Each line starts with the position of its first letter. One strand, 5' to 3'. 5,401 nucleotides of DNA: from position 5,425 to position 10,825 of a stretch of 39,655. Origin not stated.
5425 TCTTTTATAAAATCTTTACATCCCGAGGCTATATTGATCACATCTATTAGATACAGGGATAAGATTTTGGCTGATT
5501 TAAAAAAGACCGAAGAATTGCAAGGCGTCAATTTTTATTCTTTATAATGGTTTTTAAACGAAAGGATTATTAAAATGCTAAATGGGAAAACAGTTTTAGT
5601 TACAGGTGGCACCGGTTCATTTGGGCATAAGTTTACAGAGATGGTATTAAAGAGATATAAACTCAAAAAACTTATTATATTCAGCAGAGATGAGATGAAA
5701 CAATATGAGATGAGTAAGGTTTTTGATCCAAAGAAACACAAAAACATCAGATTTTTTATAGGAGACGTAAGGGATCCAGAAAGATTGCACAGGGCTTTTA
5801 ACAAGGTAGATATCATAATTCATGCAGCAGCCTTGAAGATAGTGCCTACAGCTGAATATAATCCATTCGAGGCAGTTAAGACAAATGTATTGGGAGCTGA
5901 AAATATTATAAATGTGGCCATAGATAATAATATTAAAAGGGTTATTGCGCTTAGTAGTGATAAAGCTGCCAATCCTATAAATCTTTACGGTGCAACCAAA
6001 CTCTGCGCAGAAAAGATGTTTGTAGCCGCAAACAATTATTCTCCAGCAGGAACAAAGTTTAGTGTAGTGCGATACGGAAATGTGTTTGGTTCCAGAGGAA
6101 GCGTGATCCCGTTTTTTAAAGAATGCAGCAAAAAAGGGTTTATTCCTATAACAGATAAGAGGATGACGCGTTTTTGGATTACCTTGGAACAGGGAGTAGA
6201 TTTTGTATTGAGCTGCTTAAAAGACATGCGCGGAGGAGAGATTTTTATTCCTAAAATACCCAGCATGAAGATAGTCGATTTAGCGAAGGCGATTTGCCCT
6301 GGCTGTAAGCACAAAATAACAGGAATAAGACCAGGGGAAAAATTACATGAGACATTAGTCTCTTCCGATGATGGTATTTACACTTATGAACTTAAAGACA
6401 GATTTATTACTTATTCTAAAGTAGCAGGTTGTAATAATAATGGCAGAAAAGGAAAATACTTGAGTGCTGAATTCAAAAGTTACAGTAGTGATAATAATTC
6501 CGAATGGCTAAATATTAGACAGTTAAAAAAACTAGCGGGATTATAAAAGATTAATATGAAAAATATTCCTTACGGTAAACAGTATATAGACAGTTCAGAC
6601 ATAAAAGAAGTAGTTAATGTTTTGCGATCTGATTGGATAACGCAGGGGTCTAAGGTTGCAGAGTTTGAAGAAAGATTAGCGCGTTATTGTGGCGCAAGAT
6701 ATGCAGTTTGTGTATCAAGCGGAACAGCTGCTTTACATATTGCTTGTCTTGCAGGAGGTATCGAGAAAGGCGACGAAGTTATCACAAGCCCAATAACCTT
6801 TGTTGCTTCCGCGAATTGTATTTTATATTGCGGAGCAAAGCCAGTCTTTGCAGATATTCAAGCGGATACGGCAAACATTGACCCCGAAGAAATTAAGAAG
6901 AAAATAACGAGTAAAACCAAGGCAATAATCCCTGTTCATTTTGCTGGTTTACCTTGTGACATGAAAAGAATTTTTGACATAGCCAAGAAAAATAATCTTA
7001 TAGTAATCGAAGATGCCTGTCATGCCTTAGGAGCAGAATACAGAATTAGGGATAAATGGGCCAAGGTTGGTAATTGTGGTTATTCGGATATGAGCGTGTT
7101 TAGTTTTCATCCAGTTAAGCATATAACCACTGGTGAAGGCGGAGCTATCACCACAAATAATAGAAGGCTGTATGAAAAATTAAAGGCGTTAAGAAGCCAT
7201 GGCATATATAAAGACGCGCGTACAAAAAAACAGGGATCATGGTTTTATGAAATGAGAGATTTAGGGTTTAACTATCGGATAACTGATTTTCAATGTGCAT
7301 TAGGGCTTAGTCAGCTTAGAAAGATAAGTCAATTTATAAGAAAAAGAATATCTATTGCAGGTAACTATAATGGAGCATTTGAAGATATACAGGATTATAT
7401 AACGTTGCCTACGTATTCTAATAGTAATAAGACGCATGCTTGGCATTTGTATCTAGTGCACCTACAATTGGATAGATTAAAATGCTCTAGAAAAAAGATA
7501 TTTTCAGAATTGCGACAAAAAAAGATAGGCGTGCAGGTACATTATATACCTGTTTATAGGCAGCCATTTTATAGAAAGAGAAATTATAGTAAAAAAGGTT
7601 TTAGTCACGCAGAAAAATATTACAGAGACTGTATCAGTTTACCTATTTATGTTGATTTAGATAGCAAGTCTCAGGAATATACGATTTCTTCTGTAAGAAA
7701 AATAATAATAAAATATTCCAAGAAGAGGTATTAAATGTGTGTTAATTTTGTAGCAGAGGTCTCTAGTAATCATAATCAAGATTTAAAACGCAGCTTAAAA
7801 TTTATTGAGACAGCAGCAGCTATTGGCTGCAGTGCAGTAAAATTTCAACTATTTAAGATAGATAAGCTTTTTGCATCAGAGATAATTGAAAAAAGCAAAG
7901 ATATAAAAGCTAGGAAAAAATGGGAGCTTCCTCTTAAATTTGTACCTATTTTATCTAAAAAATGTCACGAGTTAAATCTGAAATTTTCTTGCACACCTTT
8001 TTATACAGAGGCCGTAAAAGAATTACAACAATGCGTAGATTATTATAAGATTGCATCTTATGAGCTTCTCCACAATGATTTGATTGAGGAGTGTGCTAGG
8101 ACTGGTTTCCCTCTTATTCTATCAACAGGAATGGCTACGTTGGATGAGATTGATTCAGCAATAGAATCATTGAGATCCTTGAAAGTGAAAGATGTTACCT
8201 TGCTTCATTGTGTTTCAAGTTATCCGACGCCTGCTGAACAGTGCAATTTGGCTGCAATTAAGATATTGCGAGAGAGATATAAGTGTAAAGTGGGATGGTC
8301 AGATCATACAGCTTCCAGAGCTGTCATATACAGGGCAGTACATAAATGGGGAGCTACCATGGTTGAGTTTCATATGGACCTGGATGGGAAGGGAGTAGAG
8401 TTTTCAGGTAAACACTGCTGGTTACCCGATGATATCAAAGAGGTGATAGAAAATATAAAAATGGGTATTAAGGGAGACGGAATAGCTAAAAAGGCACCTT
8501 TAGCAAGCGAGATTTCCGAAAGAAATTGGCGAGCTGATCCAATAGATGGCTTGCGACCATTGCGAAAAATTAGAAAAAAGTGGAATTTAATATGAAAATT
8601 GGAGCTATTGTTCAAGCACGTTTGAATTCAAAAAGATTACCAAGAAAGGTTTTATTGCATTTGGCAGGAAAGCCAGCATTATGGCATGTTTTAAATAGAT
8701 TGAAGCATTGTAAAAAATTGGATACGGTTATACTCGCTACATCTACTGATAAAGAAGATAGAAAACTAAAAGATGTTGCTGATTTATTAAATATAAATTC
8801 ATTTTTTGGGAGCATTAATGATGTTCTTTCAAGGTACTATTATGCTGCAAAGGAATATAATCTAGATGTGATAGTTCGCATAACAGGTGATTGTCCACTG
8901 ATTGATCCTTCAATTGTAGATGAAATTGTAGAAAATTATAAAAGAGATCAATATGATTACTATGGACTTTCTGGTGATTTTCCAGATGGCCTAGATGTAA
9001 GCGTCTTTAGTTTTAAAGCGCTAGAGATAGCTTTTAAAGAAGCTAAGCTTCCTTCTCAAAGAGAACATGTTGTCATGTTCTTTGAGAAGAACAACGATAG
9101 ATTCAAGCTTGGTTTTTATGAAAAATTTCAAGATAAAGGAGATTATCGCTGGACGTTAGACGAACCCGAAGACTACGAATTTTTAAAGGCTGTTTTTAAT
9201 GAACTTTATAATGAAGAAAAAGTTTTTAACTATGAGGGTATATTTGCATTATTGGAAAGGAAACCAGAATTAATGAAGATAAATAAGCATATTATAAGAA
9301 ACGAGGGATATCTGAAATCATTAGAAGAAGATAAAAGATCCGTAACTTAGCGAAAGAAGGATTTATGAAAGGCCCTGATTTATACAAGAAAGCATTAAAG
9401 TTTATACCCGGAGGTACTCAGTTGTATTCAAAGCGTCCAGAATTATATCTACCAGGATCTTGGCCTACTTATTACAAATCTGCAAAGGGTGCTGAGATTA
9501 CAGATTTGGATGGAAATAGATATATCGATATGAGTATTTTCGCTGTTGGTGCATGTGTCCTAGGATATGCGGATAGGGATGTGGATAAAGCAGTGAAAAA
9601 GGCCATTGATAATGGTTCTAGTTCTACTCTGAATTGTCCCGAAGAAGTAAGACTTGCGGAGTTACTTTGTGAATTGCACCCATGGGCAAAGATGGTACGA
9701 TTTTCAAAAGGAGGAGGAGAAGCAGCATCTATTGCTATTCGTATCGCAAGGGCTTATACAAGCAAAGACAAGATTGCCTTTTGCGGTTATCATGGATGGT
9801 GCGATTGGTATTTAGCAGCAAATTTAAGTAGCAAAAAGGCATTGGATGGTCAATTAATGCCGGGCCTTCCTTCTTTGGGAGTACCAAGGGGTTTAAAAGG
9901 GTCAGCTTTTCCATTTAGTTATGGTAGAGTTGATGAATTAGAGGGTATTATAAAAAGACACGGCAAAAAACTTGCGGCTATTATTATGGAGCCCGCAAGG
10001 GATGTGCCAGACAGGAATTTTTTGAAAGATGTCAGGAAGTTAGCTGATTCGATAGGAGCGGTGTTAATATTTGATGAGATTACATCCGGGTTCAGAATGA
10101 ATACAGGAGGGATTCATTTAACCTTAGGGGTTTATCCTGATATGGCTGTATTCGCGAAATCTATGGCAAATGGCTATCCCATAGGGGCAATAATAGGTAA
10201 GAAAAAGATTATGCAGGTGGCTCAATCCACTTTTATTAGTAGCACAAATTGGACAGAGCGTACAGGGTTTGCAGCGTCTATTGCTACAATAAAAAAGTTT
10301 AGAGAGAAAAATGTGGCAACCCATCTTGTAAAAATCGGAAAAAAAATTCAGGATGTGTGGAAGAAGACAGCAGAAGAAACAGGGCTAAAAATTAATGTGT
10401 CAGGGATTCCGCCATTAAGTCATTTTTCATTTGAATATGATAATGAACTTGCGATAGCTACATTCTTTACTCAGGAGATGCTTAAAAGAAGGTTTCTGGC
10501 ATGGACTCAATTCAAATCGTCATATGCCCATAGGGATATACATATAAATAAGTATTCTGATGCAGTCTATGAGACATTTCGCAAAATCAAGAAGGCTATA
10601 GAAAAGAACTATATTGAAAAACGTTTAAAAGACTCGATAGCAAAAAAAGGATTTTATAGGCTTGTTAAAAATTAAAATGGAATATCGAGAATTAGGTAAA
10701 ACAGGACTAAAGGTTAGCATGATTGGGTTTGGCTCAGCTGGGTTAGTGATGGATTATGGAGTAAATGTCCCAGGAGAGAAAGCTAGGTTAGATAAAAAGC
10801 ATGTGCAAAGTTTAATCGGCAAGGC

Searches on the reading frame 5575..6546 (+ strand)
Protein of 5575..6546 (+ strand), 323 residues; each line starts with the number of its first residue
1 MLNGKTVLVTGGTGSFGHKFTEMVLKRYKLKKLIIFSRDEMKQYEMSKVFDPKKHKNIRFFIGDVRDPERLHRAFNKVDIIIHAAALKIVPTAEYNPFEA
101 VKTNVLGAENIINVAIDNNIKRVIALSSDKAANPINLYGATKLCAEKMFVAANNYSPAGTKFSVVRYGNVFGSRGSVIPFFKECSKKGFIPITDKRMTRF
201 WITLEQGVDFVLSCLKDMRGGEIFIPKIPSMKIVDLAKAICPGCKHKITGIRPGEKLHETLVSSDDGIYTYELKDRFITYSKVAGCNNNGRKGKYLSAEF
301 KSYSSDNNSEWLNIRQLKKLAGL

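Call 6: search_protein_families(library=pfam, proteins=[window:5575-6546:+], max_evalue=0.0001)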
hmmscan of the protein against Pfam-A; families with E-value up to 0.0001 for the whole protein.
window:5575-6546:+ (323 aa): 10 families
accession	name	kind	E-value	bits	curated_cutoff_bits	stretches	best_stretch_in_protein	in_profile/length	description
PF02719.21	Polysacc_synt_2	-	1.3e-100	336.8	20.2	1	7-278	1-290/293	Polysaccharide biosynthesis protein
PF01370.27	Epimerase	-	1.7e-22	80.4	20.9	1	7-215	1-225/240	NAD dependent epimerase/dehydratase family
PF01073.25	3Beta_HSD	-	2.3e-16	60.1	22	1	8-134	1-122/280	3-beta hydroxysteroid dehydrogenase/isomerase family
PF16363.11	GDP_Man_Dehyd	-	1e-15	58.5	27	1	8-130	1-131/332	GDP-mannose 4,6 dehydratase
PF04321.23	RmlD_sub_bind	-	1.7e-12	47.5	27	1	6-176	2-157/287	RmlD substrate binding domain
PF07993.18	NAD_binding_4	-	7.3e-11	42.1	20.1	1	9-131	1-139/258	Male sterility protein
PF13460.12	NAD_binding_10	-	5.8e-09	36.5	27.2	1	11-133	1-103/184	NAD(P)H-binding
PF08659.16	KR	-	4.3e-07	30.5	22.6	1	6-128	2-136/180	KR domain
PF05368.20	NmrA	-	1.4e-06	28.5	27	1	5-124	3-103/298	NmrA-like family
PF00106.31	adh_short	-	4.3e-05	23.5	26.6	1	5-153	1-165/195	short chain dehydrogenase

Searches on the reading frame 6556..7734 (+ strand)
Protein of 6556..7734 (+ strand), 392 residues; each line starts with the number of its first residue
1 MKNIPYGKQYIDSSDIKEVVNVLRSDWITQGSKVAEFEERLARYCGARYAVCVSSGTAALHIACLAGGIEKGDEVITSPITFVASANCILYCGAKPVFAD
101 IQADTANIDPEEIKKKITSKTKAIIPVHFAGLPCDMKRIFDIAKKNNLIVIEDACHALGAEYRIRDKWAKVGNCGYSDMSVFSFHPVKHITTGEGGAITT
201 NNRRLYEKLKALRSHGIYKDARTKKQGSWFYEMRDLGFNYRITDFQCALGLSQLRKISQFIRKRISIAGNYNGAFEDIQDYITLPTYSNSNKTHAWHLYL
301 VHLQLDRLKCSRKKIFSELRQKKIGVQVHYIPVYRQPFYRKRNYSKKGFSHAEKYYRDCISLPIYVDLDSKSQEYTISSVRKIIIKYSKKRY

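Call 6: search_protein_families(library=pfam, proteins=[window:6556-7734:+], max_evalue=0.0001)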
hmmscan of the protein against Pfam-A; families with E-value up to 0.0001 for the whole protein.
window:6556-7734:+ (392 aa): 4 families
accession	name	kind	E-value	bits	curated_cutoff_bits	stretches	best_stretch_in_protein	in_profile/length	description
PF01041.23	DegT_DnrJ_EryC1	-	1.4e-124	416.4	19.8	1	11-380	3-359/360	DegT/DnrJ/EryC1/StrS aminotransferase family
PF00155.27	Aminotran_1_2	-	4.6e-10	39.7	19.7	1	34-159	44-191/361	Aminotransferase class I and II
PF01053.26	Cys_Met_Meta_PP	-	2.5e-08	33.3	27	1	35-157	55-177/381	Cys/Met metabolism PLP-dependent enzyme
PF01212.27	Beta_elim_lyase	-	1.6e-07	31.3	27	1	32-267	32-222/288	Beta-eliminating lyase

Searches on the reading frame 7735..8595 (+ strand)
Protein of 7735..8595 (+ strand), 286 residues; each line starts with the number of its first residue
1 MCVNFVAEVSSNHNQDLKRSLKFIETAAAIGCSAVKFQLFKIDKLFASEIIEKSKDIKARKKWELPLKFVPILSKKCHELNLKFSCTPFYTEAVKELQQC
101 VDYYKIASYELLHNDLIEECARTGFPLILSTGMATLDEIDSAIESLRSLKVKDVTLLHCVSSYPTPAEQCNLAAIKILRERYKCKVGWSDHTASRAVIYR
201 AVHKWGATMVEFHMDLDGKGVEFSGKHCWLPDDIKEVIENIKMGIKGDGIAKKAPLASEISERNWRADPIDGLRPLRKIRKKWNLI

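Call 6: search_protein_families(library=pfam, proteins=[window:7735-8595:+], max_evalue=0.0001)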
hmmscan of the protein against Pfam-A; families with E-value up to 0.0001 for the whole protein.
window:7735-8595:+ (286 aa): 1 family
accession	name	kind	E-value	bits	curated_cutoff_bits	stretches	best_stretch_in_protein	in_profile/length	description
PF03102.20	NeuB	-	4.2e-59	200.4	22.1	1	24-243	2-231/241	NeuB family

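Call 8: search_protein_families(library=ncbifam, proteins=[window:7735-8595:+], max_evalue=0.001)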
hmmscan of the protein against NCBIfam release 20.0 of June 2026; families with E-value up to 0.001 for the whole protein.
window:7735-8595:+ (286 aa): 2 families
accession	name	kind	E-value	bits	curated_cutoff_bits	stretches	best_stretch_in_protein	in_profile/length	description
TIGR03569.1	NeuB_NnaB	equivalog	4.5e-53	180.4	399.65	1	6-264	4-274/329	N-acetylneuraminate synthase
TIGR03586.1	PseI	equivalog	6.8e-52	176.7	340.25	1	5-264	4-273/327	pseudaminic acid synthase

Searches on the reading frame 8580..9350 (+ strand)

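Call 6: search_protein_families(library=pfam, proteins=[window:8580-9350:+], max_evalue=0.0001)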
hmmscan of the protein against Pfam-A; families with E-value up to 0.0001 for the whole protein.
window:8580-9350:+ (256 aa): 2 families
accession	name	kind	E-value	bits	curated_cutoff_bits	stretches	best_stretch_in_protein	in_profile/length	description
PF02348.25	CTP_transf_3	-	9e-33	114.3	22.6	1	9-214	2-209/217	Cytidylyltransferase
PF12804.13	NTP_transf_3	-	9.7e-08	32.8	27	1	22-126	15-117/160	MobA-like NTP transferase domain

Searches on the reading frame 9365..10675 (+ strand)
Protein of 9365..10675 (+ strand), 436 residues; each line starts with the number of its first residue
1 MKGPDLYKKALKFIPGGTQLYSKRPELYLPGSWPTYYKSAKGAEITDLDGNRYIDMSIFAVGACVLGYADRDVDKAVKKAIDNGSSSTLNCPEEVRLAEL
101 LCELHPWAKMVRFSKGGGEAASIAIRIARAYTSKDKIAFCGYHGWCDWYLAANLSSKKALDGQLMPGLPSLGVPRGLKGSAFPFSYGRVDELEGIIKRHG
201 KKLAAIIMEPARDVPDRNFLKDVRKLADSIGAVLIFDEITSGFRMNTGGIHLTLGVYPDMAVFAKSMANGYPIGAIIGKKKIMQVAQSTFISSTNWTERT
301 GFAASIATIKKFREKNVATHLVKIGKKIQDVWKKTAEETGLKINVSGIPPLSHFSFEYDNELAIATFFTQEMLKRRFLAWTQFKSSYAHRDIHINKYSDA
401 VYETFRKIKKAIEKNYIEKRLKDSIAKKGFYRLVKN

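Call 7: search_protein_families(library=pfam, proteins=[window:9365-10675:+], max_evalue=0.0001)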
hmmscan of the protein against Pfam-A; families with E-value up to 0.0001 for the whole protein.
window:9365-10675:+ (436 aa): 1 family
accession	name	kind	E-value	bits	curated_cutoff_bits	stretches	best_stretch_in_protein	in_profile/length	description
PF00202.27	Aminotran_3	-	1.9e-38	132.7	30.5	1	35-338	11-332/403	Aminotransferase class-III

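Call 8: search_protein_families(library=ncbifam, proteins=[window:9365-10675:+], max_evalue=0.001)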
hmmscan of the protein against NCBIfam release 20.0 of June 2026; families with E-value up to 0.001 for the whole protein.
window:9365-10675:+ (436 aa): 68 families (the best 25 are shown)
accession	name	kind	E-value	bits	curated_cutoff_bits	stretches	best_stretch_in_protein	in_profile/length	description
NF004856.0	PRK06209.1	equivalog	2.8e-77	260.1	486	1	6-432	14-439/450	glutamate-1-semialdehyde 2,1-aminomutase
NF041362.1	GntE_guanitoxin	equivalog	1.1e-67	228.4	525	1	2-360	7-373/426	guanitoxin biosynthesis PLP-dependent transaminase GntE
NF000818.0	PRK00062.1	subfamily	3.8e-64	216.9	398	1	5-406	8-425/429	glutamate-1-semialdehyde 2,1-aminomutase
TIGR00713.1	hemL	equivalog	7.6e-59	199.4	527.3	1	5-357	4-358/423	glutamate-1-semialdehyde 2,1-aminomutase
NF009055.0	PRK12389.1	equivalog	1.1e-49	169.3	637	1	5-348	8-354/431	glutamate-1-semialdehyde 2,1-aminomutase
NF004426.0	PRK05769.1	equivalog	1.5e-33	116.3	552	1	34-340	37-363/441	acetyl ornithine aminotransferase family protein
NF005993.0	PRK08117.1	subfamily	2.5e-32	112.1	574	1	38-337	30-348/433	aspartate aminotransferase family protein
NF001864.0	PRK00615.1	equivalog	1.7e-31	109.3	706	1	5-356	9-361/433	glutamate-1-semialdehyde aminotransferase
NF005376.0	PRK06918.1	equivalog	2.4e-31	108.6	676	2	201-348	218-371/451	4-aminobutyrate--2-oxoglutarate transaminase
TIGR00700.1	GABAtrnsam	equivalog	1.9e-30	105.8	506.65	1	35-337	17-338/420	4-aminobutyrate--2-oxoglutarate transaminase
NF006228.0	PRK08360.1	equivalog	1.1e-29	103.3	608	2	201-347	203-355/443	aspartate aminotransferase family protein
NF005692.0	PRK07495.1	equivalog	1.8e-29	102.6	724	1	36-348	25-350/425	4-aminobutyrate--2-oxoglutarate transaminase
NF002874.0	PRK03244.1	equivalog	3.8e-29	101.7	457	1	38-335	30-322/399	acetylornithine transaminase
NF049939.1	HyAminethphonNHLyPbfA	equivalog_domain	5.2e-29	101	525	1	38-347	48-370/442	(R)-1-hydroxy-2-aminoethylphosphonate ammonia-lyase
NF053554.1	prodigi_MAP_PigE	equivalog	1e-28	100.2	850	1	37-381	404-751/837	prodigiosin MAP biosynthesis aminotransferase PigE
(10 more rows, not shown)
